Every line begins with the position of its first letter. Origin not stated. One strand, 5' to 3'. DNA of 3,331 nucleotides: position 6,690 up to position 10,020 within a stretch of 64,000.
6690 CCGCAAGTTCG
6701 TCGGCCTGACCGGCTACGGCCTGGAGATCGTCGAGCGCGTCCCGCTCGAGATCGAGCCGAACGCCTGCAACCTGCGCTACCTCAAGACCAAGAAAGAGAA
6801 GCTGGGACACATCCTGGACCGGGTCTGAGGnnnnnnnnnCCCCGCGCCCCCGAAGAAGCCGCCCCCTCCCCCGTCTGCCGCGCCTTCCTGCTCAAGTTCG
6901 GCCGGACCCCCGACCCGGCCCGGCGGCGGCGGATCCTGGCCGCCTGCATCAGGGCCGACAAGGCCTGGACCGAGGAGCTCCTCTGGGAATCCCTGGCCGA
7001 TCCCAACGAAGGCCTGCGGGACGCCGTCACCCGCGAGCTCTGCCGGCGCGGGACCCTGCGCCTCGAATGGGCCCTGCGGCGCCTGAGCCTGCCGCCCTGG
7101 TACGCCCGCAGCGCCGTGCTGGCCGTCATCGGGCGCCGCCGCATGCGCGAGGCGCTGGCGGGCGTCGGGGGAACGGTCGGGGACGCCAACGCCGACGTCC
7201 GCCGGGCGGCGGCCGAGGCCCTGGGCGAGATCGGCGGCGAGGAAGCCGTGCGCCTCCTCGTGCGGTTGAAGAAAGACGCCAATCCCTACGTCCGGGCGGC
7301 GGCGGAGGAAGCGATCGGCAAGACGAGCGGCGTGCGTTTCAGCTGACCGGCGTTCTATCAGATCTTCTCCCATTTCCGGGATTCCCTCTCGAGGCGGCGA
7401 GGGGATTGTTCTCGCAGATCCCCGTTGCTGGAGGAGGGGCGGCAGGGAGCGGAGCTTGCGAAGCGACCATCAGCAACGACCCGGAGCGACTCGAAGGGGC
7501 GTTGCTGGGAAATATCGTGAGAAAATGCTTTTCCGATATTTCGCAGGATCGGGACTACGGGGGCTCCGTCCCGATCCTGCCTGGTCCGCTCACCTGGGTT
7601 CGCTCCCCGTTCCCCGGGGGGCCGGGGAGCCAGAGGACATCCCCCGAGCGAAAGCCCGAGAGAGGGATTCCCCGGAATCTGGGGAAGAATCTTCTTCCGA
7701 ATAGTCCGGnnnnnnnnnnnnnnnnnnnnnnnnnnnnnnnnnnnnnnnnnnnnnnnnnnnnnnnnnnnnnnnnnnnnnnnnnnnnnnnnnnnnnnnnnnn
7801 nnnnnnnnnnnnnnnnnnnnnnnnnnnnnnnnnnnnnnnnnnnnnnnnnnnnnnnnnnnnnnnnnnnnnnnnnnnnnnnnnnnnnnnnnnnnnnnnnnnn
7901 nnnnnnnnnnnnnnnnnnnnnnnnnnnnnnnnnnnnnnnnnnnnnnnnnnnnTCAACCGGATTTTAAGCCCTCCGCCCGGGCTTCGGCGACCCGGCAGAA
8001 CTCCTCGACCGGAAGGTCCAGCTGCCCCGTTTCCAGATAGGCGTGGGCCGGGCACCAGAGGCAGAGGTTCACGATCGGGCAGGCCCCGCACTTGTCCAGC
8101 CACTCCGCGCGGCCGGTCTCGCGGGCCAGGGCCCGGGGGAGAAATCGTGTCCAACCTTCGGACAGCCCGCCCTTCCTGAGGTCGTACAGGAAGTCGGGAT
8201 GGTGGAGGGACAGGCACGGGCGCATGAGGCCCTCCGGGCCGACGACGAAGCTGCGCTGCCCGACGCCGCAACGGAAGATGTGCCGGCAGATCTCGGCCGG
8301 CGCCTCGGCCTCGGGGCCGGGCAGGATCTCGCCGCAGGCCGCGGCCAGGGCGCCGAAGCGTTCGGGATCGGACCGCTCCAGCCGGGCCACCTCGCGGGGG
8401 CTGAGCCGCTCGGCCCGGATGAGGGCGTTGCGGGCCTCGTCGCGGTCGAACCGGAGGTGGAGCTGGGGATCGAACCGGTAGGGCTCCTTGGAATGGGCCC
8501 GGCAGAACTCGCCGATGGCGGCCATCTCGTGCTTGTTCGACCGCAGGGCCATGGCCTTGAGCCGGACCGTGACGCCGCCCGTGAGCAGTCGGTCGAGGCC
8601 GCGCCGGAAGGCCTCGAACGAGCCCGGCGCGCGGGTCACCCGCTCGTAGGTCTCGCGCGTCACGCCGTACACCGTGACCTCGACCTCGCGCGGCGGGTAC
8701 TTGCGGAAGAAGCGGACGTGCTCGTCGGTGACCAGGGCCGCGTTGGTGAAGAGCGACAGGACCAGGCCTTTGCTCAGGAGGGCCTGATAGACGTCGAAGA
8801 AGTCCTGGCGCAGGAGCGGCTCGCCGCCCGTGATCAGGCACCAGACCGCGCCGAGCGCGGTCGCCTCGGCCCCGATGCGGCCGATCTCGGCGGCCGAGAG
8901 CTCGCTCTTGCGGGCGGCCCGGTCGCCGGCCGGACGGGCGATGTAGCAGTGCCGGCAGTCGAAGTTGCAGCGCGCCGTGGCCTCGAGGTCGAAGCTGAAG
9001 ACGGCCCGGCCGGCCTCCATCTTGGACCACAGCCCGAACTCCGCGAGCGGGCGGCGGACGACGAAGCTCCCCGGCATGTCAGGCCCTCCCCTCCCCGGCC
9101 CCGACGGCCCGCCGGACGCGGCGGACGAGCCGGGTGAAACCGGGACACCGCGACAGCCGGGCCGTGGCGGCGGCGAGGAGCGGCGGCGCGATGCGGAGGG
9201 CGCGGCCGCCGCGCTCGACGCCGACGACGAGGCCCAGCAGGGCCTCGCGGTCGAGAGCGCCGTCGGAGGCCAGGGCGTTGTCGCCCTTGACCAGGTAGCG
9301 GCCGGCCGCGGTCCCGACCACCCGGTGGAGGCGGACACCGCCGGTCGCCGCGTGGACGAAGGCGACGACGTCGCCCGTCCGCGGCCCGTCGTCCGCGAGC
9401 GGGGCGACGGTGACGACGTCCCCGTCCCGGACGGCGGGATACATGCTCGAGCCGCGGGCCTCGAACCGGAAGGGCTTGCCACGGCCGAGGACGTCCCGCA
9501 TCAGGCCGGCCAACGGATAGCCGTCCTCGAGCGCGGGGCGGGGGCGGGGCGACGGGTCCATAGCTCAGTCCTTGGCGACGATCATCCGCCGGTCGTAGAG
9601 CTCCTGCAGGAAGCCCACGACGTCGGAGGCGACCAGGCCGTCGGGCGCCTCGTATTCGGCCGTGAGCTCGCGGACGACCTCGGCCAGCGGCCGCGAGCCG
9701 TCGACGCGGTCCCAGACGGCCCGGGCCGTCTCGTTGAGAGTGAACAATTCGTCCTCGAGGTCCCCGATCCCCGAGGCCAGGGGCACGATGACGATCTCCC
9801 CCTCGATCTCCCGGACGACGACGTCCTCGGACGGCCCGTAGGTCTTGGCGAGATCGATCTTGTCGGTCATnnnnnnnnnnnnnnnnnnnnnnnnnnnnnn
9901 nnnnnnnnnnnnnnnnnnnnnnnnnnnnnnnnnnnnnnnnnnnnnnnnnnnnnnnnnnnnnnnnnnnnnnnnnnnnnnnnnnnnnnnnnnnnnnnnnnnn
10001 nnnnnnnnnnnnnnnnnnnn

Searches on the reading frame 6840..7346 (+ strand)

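Call 95: search_protein_families(library=pfam, proteins=[window:6840-7346:+], max_evalue=0.001)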
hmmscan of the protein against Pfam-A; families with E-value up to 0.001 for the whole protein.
window:6840-7346:+ (168 aa): 3 families
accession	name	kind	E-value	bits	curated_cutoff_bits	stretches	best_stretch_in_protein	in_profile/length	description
PF13646.12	HEAT_2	-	6.4e-17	62.1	27.7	1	79-159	5-87/88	HEAT repeats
PF02985.28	HEAT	-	3.5e-09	36.5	23.5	0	114-131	10-27/31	HEAT repeat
PF03130.22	HEAT_PBS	-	2.3e-05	24.9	20.9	1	120-146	1-27/27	PBS lyase HEAT-like repeat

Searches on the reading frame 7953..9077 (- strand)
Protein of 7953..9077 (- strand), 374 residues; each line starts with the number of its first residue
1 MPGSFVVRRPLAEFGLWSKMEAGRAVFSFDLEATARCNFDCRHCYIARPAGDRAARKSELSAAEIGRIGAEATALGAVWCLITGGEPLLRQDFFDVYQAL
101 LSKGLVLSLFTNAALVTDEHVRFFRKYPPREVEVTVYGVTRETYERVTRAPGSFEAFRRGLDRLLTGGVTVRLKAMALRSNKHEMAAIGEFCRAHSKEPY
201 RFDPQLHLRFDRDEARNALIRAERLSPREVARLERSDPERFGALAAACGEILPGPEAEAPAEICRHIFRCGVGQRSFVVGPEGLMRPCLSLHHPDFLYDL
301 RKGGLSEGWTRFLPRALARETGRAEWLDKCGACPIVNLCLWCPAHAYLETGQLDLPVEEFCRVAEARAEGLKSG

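Call 3: search_protein_families(library=ncbifam, proteins=[window:7953-9077:-], max_evalue=0.01)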
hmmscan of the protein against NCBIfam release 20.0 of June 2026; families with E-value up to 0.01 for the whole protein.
window:7953-9077:- (374 aa): 60 families (the best 25 are shown)
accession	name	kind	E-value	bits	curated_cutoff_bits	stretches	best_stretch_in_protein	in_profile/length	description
TIGR04545.1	rSAM_ahbD_hemeb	equivalog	3.8e-25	89.1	500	1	32-194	5-164/339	heme b synthase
TIGR03962.1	mycofact_rSAM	equivalog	2.1e-20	73.2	265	1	29-339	14-309/339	mycofactocin radical SAM maturase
TIGR04055.1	rSAM_NirJ2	equivalog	2.8e-20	73.1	500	1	32-192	5-161/326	putative heme d1 biosynthesis radical SAM protein NirJ2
TIGR02668.1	moaA_archaeal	equivalog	3.4e-20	72.2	325.25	1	23-196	6-177/303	GTP 3',8-cyclase MoaA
TIGR04250.1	SCM_rSAM_ScmE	equivalog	3.7e-20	72.1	400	1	28-361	4-346/358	SynChlorMet cassette radical SAM/SPASM protein ScmE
TIGR04251.1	SCM_rSAM_ScmF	equivalog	1.3e-19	70.9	400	1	34-191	11-168/353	SynChlorMet cassette radical SAM/SPASM protein ScmF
NF045574.1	sacti_mat_StsB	exception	1e-18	67.5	625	1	34-193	103-257/466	StsB family radical SAM/SPASM domain sactipeptide maturase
NF001199.0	PRK00164.2-1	equivalog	1.9e-18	66.6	231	1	23-195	8-178/308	GTP 3',8-cyclase MoaA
TIGR04051.1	rSAM_NirJ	equivalog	7e-18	64.7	515.45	1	34-198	9-169/354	heme d1 biosynthesis radical SAM protein NirJ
TIGR02666.1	moaA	equivalog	1.8e-17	63.4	284.05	1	23-197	6-185/336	GTP 3',8-cyclase MoaA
TIGR04546.1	rSAM_ahbC_deAc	equivalog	1.5e-16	60.2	650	1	33-194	45-202/390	12,18-didecarboxysiroheme deacetylase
TIGR04347.1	pseudo_SAM_Halo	equivalog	1.6e-16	60.6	525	1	32-202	43-209/390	TIGR04347 family pseudo-SAM/SPASM protein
TIGR04053.2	TIGR04053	equivalog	8.8e-16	58.1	395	1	32-190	13-171/366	TIGR04053 family radical SAM/SPASM domain-containing protein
TIGR04340.1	rSAM_ACGX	hypoth_equivalog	2.1e-15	56.8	400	1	26-196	2-173/341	radical SAM/SPASM domain protein, ACGX system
TIGR04054.1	rSAM_NirJ1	equivalog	2.9e-14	52.5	650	1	32-193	41-198/387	putative heme d1 biosynthesis radical SAM protein NirJ1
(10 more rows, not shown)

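Call 4: search_protein_families(library=pfam, proteins=[window:7953-9077:-], max_evalue=0.01)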
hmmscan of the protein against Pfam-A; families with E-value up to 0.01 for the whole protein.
window:7953-9077:- (374 aa): 1 family
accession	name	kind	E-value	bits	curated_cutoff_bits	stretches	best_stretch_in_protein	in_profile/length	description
PF04055.27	Radical_SAM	-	1.5e-17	64.7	29.5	1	33-177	3-150/166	Radical SAM superfamily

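Call 71: search_solved_structures(query=window:7953-9077:-, max_evalue=0.01)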
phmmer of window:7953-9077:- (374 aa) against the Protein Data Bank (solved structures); distinct sequences matched with E-value up to 0.01: 8.
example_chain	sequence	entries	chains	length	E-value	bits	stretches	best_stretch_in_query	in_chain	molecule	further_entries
2fb2_A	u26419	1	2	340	4.7e-07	32.5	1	21-140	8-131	Molybdenum cofactor biosynthesis protein A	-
1tv7_A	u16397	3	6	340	4.7e-07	32.5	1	21-140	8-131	Molybdenum cofactor biosynthesis protein A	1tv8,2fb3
7vob_C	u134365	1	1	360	4.2e-06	29.3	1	35-186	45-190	Cytosylglucuronate decarboxylase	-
7voc_C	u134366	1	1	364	4.4e-06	29.3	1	35-186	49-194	Cytosylglucuronate decarboxylase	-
6c8v_A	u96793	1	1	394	2.6e-05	26.7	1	29-333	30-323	Coenzyme PQQ synthesis protein E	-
6efn_A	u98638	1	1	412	6.5e-05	25.4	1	28-193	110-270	Sporulation killing factor maturation protein SkfB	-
8wm2_A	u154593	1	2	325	0.00046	22.6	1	29-97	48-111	Fe-S radical SAM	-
7wzv_A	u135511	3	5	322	0.0025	20.2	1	29-137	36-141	4Fe-4S cluster-binding domain-containing protein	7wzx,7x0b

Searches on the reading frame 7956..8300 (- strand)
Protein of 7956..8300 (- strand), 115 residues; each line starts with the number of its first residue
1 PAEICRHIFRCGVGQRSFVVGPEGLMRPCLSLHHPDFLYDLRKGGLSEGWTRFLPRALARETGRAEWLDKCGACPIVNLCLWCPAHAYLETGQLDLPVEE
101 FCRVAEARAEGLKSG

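Call 78: search_protein_families(library=pfam, proteins=[window:7956-8300:-], max_evalue=10)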
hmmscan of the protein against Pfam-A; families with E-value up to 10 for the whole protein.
seq(115 aa): 2 families
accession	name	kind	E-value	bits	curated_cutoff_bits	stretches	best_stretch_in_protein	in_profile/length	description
PF13186.11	SPASM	-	0.024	15.3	21.5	1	11-75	1-67/67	Iron-sulfur cluster-binding domain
PF10576.14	EndIII_4Fe-2S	-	0.3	11.9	20.5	1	70-80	7-17/17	Iron-sulfur binding domain of endonuclease III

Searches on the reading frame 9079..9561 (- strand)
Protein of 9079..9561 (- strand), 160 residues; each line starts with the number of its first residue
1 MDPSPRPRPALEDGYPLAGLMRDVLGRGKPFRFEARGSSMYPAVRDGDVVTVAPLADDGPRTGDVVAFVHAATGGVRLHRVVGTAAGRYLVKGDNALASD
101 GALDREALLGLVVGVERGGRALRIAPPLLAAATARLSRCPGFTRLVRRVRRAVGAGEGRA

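Call 3: search_protein_families(library=ncbifam, proteins=[window:9079-9561:-], max_evalue=0.01)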
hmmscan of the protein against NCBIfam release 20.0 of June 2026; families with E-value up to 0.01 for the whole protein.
window:9079-9561:- (160 aa): 3 families
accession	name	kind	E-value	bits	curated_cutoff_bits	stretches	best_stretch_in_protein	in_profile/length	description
TIGR02228.1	sigpep_I_arch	equivalog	3.7e-08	33.4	51.85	1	37-113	38-119/158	signal peptidase I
TIGR02754.1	sod_Ni_protease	equivalog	1.7e-05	25.2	63.25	1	36-112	4-88/90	nickel-type superoxide dismutase maturation protease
TIGR02227.1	sigpep_I_bact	equivalog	0.00035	20.5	47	1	35-101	25-94/162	signal peptidase I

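Call 4: search_protein_families(library=pfam, proteins=[window:9079-9561:-], max_evalue=0.01)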
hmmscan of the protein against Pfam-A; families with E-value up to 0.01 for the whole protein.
window:9079-9561:- (160 aa): 2 families
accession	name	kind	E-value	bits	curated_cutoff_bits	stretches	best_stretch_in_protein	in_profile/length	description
PF00717.28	Peptidase_S24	-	7e-05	22.9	23.3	1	27-96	32-96/116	Peptidase S24-like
PF10502.14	Peptidase_S26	-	0.0077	16.6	22.9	0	33-88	26-84/168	Signal peptidase, peptidase S26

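Call 40: search_solved_structures(query=A3, max_evalue=10, show_alignments=3)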
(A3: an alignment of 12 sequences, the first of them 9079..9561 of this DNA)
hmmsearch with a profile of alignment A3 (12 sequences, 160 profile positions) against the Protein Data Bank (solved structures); distinct sequences matched with E-value up to 10: 13.
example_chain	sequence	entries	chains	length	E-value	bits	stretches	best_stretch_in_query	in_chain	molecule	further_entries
7p2q_A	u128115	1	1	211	3.1e-06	30.4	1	39-101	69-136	Signal peptidase complex catalytic subunit SEC11C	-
7p2p_A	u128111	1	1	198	8.9e-06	28.8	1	39-101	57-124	Signal peptidase complex catalytic subunit SEC11A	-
9rjb_A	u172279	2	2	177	5.9e-05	26.2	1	39-101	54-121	Signal peptidase complex catalytic subunit SEC11A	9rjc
4wvh_A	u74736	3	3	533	0.0016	21.5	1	33-86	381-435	Maltose-binding periplasmic protein,Signal peptidase IB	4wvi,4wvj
4wvg_A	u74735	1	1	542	0.0072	19.4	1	33-86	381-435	Maltose-binding periplasmic protein,Signal peptidase IB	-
4me8_A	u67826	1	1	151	0.012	18.7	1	36-96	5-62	Signal peptidase I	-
4nv4_A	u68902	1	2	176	0.044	16.9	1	36-84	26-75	Signal peptidase I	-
5jb3_6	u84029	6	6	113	0.52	13.3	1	43-66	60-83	Translation initiation factor 1A | aIF1A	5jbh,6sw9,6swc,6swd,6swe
4mno_A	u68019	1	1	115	0.54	13.3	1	43-66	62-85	Translation initiation factor 1A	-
5gj9_A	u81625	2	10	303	0.63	13.1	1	43-88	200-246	1-aminocyclopropane-1-carboxylate oxidase 2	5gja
7zag_6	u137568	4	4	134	0.74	12.9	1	43-66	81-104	Translation initiation factor 1A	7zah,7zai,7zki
9p1o_A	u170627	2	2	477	1.1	12.3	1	4-42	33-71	FAD-binding oxidoreductase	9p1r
8a22_An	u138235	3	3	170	1.3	12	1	15-62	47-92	bL19m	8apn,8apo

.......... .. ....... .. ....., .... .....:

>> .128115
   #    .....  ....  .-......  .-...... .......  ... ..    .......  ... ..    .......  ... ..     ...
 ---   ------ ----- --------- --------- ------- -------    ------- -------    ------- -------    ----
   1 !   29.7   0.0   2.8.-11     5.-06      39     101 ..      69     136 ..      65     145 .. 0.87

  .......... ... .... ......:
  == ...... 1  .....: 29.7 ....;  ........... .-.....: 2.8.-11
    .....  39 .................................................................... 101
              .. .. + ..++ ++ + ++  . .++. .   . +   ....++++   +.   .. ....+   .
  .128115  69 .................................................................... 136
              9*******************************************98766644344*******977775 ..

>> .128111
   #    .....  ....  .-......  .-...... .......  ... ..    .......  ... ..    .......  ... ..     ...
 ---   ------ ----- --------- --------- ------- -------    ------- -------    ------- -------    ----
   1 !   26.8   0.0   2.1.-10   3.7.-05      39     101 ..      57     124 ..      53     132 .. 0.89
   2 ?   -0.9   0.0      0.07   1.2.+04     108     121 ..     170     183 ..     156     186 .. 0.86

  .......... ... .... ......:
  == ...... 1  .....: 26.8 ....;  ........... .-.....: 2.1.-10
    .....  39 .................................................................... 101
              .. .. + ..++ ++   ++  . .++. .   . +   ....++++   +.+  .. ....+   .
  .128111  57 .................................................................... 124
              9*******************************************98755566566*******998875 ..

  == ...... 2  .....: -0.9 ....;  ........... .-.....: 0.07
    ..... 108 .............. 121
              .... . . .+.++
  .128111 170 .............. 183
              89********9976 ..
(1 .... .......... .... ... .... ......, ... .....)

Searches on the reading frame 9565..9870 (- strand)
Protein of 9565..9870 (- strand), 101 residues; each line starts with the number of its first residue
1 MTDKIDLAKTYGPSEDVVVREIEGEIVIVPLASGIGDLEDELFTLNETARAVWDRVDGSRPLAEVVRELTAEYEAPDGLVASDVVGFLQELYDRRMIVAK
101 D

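Call 3: search_protein_families(library=ncbifam, proteins=[window:9565-9870:-], max_evalue=0.01)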
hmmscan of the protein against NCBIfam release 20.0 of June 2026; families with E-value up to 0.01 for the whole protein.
window:9565-9870:- (101 aa): 6 families
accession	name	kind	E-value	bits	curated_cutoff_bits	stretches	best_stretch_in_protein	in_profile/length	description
TIGR03859.1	PQQ_PqqD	equivalog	2e-11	43.6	46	1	41-97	25-80/81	pyrroloquinoline quinone biosynthesis peptide chaperone PqqD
NF033536.1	lasso_PqqD_Bac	exception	3.8e-07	30.1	80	1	13-97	8-86/88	lasso peptide biosynthesis PqqD family chaperone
NF033530.1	lasso_PqqD_Strm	exception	5.2e-06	26.6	70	1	40-96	21-77/78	lasso peptide biosynthesis PqqD family chaperone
NF002535.0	PRK02079.1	equivalog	1.3e-05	24.9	101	1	42-97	35-89/92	pyrroloquinoline quinone biosynthesis peptide chaperone PqqD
TIGR04302.1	geo_PqqD_fam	equivalog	3.5e-05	24.2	100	1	42-97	46-100/102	GeoRSP system PqqD family peptide chaperone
TIGR04248.1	SCM_PqqD_rel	equivalog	0.00013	22.1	100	1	41-96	25-80/84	SynChlorMet cassette protein ScmD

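Call 4: search_protein_families(library=pfam, proteins=[window:9565-9870:-], max_evalue=0.01)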
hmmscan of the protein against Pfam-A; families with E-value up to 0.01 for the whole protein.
window:9565-9870:- (101 aa): 1 family
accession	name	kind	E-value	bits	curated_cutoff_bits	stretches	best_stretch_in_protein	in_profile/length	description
PF05402.18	PqqD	-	5.2e-16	59.2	23.4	1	25-97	1-67/67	Coenzyme PQQ synthesis protein D (PqqD)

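Call 73: search_solved_structures(query=window:9565-9870:-, max_evalue=1)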
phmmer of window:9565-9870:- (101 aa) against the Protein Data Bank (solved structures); distinct sequences matched with E-value up to 1: 7.
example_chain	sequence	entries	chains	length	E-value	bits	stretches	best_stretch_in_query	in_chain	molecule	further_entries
3g2b_A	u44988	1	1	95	0.00094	22.6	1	42-97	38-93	Coenzyme PQQ synthesis protein D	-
9x90_B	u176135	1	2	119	0.0016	21.9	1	40-98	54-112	Lasso peptide biosynthesis PqqD family chaperone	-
5sxy_A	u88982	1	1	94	0.033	17.6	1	40-97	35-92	Bifunctional coenzyme PQQ synthesis protein C/D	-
5v1u_A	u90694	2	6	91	0.049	17.1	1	14-97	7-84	TbiB1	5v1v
6jx3_B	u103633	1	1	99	0.24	14.9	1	40-95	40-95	TfuB1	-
5vrd_D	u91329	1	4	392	0.3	14.6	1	41-97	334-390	Bifunctional coenzyme PQQ synthesis protein C/D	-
9y1s_A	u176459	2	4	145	0.43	14.1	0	43-100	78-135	Rhobin9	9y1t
